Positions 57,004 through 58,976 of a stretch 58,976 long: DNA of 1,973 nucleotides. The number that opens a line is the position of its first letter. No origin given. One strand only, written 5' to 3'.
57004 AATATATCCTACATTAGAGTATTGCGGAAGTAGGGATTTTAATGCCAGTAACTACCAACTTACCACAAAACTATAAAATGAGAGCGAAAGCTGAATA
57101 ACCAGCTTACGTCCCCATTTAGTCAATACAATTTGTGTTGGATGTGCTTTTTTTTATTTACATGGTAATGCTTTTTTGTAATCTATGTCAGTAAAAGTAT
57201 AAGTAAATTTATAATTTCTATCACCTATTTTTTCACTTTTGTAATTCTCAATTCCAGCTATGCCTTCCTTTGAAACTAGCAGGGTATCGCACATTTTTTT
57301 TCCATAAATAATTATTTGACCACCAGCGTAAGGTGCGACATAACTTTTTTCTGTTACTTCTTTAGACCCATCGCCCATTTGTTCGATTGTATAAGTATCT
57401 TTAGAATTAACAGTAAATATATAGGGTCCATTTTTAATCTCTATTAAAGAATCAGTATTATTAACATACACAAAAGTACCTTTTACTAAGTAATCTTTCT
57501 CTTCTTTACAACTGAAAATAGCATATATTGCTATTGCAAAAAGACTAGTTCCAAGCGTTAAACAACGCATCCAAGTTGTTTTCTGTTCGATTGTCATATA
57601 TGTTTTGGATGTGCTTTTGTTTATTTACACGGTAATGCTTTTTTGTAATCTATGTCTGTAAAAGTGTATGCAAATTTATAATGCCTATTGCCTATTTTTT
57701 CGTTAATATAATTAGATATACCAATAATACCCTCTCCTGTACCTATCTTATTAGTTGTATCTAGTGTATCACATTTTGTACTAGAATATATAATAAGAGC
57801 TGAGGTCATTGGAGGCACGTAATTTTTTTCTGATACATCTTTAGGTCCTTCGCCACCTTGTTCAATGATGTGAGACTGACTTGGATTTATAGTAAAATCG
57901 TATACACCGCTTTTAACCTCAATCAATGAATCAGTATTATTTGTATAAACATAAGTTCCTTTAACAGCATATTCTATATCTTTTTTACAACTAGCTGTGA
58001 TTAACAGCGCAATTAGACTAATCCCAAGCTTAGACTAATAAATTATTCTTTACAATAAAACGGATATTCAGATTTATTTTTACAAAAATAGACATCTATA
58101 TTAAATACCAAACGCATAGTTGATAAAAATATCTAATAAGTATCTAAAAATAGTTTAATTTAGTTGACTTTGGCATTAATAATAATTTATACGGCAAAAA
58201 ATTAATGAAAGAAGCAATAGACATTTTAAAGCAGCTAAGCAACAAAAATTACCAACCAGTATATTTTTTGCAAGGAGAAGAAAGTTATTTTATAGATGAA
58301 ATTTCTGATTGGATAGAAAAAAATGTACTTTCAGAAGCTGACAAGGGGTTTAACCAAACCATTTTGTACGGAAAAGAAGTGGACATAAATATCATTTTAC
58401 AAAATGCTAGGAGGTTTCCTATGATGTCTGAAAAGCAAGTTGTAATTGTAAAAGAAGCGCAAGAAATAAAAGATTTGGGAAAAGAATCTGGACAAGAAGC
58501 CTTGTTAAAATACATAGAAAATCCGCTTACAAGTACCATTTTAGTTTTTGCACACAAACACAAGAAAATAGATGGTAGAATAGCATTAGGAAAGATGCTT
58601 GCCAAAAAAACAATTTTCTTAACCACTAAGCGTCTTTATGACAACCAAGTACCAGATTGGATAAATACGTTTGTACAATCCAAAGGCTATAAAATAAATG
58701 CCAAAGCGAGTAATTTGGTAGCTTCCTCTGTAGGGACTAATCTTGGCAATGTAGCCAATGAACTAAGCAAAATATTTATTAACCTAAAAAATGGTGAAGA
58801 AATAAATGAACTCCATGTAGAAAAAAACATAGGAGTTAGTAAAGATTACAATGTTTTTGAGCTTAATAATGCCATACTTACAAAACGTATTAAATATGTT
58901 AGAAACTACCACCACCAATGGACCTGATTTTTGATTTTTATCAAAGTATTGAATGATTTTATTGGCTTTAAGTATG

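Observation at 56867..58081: A cargo-carrying derivative of the MITE: a 1195-bp element with a perfect 10-bp target duplication and two lipoprotein genes, inserted between tyrS and holA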

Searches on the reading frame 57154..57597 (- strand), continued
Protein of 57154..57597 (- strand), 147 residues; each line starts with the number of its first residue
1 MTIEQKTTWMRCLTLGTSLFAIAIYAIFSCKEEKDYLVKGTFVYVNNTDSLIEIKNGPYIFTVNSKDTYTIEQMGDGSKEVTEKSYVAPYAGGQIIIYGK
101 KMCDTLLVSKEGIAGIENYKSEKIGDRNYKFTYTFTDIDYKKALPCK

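Call 70: find_related_loci(query=A2, collection=genome_contigs, flank=5000)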
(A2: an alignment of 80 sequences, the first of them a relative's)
Query A2 (147 aa) in genome_contigs; peptide patterns used: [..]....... (x = any residue, [..] = any of these).
56 stretches matched a pattern; 12 encode a relative of the query (tblastn E <= 1e-3); 12 distinct loci.
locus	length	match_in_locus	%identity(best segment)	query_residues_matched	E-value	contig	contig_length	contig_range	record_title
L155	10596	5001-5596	34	1-147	4e-23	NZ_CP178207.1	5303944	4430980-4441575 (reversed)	Pedobacter sp. KLB.chiD chromosome, complete genome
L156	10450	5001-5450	34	1-146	4e-21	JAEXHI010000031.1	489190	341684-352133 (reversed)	MAG: Bacteroidetes bacterium isolate OH_HBlB_106 k127_711718, whole genome shotgun sequence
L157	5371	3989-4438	37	1-146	7e-20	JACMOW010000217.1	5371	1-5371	MAG: Pedobacter sp. isolate LF-bin-288 FL-bin-288-contig-k141_1234175, whole genome shotgun sequence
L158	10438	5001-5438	35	2-146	4e-18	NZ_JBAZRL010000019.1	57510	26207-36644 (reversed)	MAG: Pedobacter sp. isolate SO_2017_GW1_147 NODE_2895_length_57510_cov_1.303069_OW334_2017, whole genome shotgun sequenc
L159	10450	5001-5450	33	1-147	1e-17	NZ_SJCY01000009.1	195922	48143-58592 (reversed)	Pedobacter changchengzhani strain E01020 Scaffold9, whole genome shotgun sequence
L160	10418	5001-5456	34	1-146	2e-17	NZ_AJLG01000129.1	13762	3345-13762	Pedobacter agri PB92 contig00129, whole genome shotgun sequence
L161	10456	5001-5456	34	1-146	2e-17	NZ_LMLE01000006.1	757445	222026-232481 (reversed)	Pedobacter sp. Leaf41 contig_2, whole genome shotgun sequence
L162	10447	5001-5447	34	6-146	1e-15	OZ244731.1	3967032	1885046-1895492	MAG: Pedobacter sp. isolate b2bbcf00-f86c-4421-ba61-a07c0054eeb4 genome assembly, chromosome: 1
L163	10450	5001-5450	32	3-146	9e-15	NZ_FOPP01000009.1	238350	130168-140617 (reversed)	Pedobacter insulae strain DSM 18684, whole genome shotgun sequence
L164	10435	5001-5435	28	15-147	4e-14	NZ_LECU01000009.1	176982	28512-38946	Pedobacter sp. BMA contig09, whole genome shotgun sequence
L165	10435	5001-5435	33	3-146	6e-14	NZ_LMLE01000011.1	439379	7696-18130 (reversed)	Pedobacter sp. Leaf41 contig_7, whole genome shotgun sequence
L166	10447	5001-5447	30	2-146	1e-11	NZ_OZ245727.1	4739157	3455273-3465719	MAG: Pedobacter sp. isolate 41cdd7be-c22d-4c10-b019-d2309211a865 chromosome 1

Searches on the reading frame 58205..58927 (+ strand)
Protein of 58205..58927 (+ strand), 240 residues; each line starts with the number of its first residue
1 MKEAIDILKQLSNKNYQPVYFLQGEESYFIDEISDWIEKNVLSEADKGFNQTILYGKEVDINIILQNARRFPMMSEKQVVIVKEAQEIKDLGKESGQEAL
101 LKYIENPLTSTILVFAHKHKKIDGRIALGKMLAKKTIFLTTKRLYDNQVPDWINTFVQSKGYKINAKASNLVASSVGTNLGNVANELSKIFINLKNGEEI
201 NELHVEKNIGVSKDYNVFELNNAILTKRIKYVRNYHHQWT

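Call 7: search_protein_families(library=pfam, proteins=[window:58205-58927:+], max_evalue=0.1)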
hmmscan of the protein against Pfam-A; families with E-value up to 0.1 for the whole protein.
window:58205-58927:+ (240 aa): 3 families
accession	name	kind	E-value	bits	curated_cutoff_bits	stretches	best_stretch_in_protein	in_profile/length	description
PF06144.19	DNA_pol3_delta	-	8.8e-17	61.7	21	1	20-140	1-122/124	DNA polymerase III, delta subunit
PF13177.12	DNA_pol3_delta2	-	1.6e-06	28.6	27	1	60-119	85-140/161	DNA polymerase III, delta subunit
PF05889.19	SepSecS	-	0.057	12.6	21.1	1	63-137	267-339/389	O-phosphoseryl-tRNA(Sec) selenium transferase, SepSecS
